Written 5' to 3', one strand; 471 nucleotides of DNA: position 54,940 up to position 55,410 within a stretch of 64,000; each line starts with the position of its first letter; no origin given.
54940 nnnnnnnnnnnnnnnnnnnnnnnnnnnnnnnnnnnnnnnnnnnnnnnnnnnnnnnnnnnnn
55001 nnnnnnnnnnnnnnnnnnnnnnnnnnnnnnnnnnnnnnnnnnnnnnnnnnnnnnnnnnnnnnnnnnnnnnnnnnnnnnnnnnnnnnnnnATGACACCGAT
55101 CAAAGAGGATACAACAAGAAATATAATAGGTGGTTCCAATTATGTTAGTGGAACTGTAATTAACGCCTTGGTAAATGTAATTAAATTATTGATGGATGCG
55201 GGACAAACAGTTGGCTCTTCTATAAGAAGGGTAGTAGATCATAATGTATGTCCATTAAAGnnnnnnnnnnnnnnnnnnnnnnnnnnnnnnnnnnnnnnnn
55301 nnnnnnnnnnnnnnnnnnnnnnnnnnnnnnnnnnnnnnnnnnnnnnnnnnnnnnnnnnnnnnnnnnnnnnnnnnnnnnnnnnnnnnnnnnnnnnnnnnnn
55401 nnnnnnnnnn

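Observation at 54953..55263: Two overlapping double-glycine-leader peptide genes, a candidate novel two-peptide (class IIb-like) bacteriocin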

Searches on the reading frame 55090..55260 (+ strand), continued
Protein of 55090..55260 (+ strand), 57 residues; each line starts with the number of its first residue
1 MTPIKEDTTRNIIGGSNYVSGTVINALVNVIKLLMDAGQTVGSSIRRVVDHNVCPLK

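Call 64: find_encoding_contigs(protein=P0197, flank=8000, max_places=2)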
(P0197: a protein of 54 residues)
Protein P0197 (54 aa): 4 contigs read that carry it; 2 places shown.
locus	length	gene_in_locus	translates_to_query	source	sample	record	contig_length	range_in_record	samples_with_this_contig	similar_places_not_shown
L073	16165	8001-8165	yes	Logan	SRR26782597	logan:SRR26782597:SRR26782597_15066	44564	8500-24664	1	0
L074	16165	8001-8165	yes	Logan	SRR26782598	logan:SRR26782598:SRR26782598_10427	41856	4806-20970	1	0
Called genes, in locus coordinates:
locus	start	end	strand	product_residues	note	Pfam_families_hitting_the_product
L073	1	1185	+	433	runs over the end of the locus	PF00919:UPF0004, PF04055:Radical_SAM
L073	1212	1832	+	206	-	-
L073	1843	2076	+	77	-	-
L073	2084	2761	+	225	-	-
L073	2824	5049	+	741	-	PF23139:OB_YrrC, PF14490:HHH_RecD2, PF13086:AAA_11 (weak), PF13245:AAA_19, PF13604:AAA_30, PF18335:SH3_13, PF01443:Viral_helicase1 (weak), PF13538:UvrD_C_2, +1 more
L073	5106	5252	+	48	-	-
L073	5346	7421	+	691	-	PF03412:Peptidase_C39, PF13529:Peptidase_C39_2 (faint), PF00664:ABC_membrane, PF00005:ABC_tran, PF20720:nSTAND3 (weak)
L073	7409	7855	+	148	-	-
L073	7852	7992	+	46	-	-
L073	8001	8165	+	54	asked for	-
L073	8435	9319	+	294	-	PF00274:Glycolytic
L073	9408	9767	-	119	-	PF01638:HxlR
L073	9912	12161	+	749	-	PF00403:HMA, PF00122:E1-E2_ATPase, PF00702:Hydrolase, PF08282:Hydrolase_3 (weak)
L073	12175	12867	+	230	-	-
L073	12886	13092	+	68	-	PF00403:HMA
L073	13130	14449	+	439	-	PF00403:HMA, PF02683:DsbD_TM, PF13386:DsbD_2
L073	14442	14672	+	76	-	-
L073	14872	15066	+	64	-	PF01165:Ribosomal_S21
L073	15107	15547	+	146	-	PF09424:YqeY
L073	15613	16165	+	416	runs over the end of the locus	-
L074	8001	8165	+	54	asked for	-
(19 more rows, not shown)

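Call 65: find_encoding_contigs(protein=P0217, flank=8000, max_places=2)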
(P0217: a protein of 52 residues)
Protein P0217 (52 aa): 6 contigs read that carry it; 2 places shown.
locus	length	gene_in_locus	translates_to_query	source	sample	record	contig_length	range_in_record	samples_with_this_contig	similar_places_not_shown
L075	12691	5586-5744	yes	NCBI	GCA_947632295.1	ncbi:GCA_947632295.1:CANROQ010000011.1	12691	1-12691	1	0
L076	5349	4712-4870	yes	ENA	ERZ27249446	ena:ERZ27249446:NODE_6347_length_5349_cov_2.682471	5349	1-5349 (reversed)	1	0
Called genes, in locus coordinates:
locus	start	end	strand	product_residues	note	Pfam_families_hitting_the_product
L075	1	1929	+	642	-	?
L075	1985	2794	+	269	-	-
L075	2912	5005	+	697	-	PF03412:Peptidase_C39, PF13529:Peptidase_C39_2 (weak), PF00664:ABC_membrane, PF00005:ABC_tran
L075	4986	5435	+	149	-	-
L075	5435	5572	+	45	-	-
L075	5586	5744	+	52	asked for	-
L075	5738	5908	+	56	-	-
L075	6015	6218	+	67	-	PF01165:Ribosomal_S21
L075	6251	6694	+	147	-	PF09424:YqeY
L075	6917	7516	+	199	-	PF00265:TK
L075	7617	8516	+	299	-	PF00005:ABC_tran, PF13304:AAA_21, PF13732:DrrA1-3_C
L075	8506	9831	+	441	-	PF12698:ABC2_membrane_3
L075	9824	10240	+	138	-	PF00581:Rhodanese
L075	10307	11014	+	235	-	PF02585:PIG-L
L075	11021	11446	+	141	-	PF04138:GtrA_DPMS_TM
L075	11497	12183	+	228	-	-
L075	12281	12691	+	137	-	?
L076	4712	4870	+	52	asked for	-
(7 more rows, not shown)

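Call 66: predict_structure(alignment_id=A2)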
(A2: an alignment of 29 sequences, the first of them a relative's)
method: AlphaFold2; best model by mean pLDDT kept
length: 57 residues; sequences in the alignment: 29
mean_pLDDT: 65.9   pTM: 0.36
mean pLDDT of the five models: 65.9, 62.1, 61.7, 60.3, 59.9
residues with pLDDT >= 90: 0; 70-90: 20; 50-70: 31; < 50: 6
segments of 3 or more residues with pLDDT < 50: none
pLDDT, mean of each block of 10 residues (from residue 1): 53 57 81 82 64 55
secondary structure, 60 per line:
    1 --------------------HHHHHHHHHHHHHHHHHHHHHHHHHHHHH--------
elements in order: H21-49

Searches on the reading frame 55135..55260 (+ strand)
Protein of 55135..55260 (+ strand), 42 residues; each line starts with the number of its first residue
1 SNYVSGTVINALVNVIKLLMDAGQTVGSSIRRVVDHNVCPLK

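Call 93: search_dna_similar(query=window:55135-55260:+, collection=plasmids, mode=protein, max_evalue=1, max_rows=10)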
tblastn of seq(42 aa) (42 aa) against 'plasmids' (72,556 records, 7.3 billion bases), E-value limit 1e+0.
No match.

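Call 94: search_dna_similar(query=window:55135-55260:+, collection=phages, mode=protein, max_evalue=1, max_rows=10)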
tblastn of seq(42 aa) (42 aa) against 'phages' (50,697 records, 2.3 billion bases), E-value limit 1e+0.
No match.
